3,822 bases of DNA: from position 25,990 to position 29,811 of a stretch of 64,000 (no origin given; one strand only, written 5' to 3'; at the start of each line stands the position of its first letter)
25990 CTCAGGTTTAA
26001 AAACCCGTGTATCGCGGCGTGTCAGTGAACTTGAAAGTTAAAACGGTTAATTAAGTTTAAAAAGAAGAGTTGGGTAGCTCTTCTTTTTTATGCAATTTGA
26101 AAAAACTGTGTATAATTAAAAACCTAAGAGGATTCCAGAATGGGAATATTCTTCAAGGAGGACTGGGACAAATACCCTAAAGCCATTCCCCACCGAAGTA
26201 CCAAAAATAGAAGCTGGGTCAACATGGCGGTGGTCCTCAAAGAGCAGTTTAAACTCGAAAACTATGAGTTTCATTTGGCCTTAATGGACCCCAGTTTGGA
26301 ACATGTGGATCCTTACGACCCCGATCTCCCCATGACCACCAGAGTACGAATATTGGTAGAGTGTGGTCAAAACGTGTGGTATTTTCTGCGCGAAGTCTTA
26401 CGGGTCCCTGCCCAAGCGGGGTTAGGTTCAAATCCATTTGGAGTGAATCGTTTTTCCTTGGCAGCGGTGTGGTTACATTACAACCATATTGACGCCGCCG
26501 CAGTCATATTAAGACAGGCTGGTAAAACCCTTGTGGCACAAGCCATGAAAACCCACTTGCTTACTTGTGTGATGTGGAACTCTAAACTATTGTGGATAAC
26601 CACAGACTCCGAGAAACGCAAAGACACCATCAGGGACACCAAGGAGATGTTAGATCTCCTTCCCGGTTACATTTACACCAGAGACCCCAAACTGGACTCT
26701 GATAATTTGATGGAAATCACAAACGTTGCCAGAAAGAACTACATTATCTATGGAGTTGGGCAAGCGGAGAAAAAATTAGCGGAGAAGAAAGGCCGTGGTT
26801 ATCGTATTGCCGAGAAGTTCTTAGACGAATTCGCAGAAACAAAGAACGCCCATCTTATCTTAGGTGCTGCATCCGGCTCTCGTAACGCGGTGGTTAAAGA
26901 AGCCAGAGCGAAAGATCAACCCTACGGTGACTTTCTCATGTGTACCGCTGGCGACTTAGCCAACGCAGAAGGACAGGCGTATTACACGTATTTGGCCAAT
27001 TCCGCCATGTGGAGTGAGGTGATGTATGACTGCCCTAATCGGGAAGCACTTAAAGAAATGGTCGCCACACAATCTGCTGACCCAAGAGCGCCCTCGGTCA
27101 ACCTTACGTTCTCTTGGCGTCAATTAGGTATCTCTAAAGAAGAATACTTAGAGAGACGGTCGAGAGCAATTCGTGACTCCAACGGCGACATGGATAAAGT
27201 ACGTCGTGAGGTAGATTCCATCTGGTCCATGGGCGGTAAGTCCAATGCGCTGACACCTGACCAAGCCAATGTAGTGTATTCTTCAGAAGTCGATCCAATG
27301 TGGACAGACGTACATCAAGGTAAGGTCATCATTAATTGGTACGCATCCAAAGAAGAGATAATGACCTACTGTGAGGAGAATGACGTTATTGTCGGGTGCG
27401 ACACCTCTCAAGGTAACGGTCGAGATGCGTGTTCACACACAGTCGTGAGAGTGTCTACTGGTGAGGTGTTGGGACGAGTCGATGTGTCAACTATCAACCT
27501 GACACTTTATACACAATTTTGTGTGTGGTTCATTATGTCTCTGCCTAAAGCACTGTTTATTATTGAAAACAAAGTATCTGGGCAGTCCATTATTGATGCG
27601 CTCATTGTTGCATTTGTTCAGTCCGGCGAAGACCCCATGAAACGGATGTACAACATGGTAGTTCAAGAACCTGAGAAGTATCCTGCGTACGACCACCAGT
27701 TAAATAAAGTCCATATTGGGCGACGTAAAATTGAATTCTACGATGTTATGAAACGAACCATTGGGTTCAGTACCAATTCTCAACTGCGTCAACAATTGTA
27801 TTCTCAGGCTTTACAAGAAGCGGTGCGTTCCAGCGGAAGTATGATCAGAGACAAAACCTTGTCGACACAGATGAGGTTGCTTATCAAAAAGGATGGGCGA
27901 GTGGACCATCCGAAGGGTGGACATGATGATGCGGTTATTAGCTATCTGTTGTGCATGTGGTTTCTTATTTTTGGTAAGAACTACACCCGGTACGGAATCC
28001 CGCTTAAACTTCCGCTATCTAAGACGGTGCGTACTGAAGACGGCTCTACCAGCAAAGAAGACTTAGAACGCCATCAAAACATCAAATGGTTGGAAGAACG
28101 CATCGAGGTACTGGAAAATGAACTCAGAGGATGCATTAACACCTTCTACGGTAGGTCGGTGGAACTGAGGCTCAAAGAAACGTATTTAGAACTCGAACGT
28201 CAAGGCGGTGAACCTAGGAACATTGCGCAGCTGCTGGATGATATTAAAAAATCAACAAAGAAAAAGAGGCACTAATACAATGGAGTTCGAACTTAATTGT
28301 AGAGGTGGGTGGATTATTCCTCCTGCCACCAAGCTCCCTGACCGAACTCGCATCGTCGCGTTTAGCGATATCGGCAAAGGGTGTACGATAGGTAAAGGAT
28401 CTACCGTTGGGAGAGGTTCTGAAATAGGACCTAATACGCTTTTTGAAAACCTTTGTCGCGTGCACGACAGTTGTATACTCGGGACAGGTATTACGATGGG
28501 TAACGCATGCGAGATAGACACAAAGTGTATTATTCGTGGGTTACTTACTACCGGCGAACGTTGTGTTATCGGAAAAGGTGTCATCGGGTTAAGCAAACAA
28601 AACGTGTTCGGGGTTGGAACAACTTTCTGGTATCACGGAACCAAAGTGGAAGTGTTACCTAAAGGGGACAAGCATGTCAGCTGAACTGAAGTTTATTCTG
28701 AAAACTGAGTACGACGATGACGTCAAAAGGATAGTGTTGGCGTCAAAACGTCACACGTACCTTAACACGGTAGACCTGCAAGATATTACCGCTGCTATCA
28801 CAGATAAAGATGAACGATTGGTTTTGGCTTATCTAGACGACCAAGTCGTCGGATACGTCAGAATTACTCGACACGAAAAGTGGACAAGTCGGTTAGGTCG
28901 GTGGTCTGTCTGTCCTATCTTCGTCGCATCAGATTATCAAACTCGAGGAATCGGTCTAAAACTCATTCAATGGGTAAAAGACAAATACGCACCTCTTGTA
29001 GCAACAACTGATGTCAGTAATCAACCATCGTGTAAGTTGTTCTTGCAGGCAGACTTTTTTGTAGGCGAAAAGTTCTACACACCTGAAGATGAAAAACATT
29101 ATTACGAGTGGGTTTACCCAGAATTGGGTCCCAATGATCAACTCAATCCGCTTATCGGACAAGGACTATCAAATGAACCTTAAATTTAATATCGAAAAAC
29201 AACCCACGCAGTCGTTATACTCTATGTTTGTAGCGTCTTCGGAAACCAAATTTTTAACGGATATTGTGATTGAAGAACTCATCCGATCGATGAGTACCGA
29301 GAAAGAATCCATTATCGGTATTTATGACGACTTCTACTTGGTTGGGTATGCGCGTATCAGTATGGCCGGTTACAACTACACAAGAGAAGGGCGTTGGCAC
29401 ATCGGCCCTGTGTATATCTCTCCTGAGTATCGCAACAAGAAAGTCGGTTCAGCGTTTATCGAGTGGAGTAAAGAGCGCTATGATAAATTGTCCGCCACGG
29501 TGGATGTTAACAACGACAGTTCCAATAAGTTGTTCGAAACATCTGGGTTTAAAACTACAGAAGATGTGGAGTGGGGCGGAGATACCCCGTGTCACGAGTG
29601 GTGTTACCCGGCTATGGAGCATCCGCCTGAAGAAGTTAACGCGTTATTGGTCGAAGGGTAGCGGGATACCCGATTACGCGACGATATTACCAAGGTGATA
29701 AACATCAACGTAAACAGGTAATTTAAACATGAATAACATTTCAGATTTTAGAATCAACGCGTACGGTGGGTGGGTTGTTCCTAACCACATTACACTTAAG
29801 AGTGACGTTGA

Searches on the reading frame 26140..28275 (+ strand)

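Call 11: search_protein_families(library=phrogs, proteins=[window:26140-28275:+], max_evalue=0.001)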
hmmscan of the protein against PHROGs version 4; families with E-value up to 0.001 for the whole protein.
window:26140-28275:+ (711 aa): 2 families
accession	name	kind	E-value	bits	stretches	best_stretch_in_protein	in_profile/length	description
phrog_2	-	head and packaging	1.1e-33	118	2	3-224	59-224/807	terminase large subunit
phrog_32359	-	head and packaging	1.1e-32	114.4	1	18-205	11-197/210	terminase large subunit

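Call 12: search_protein_families(library=pfam, proteins=[window:26140-28275:+], max_evalue=0.001)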
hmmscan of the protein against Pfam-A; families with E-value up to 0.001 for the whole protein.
window:26140-28275:+ (711 aa): 0 families

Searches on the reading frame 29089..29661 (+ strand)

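Call 52: search_protein_families(library=phrogs, proteins=[window:29089-29661:+], max_evalue=0.01)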
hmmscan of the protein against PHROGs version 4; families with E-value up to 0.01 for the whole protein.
window:29089-29661:+ (190 aa): 4 families
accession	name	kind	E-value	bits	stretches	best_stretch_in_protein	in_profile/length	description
phrog_3810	-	other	1.6e-08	35.7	1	67-157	50-145/155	acetyltransferase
phrog_1249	-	other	2.3e-06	28.4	1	63-159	49-151/180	acetyltransferase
phrog_8663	-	unknown function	0.0016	18.5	1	90-155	207-276/314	-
phrog_11841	-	other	0.0034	17.2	1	49-140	35-126/502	acetyltransferase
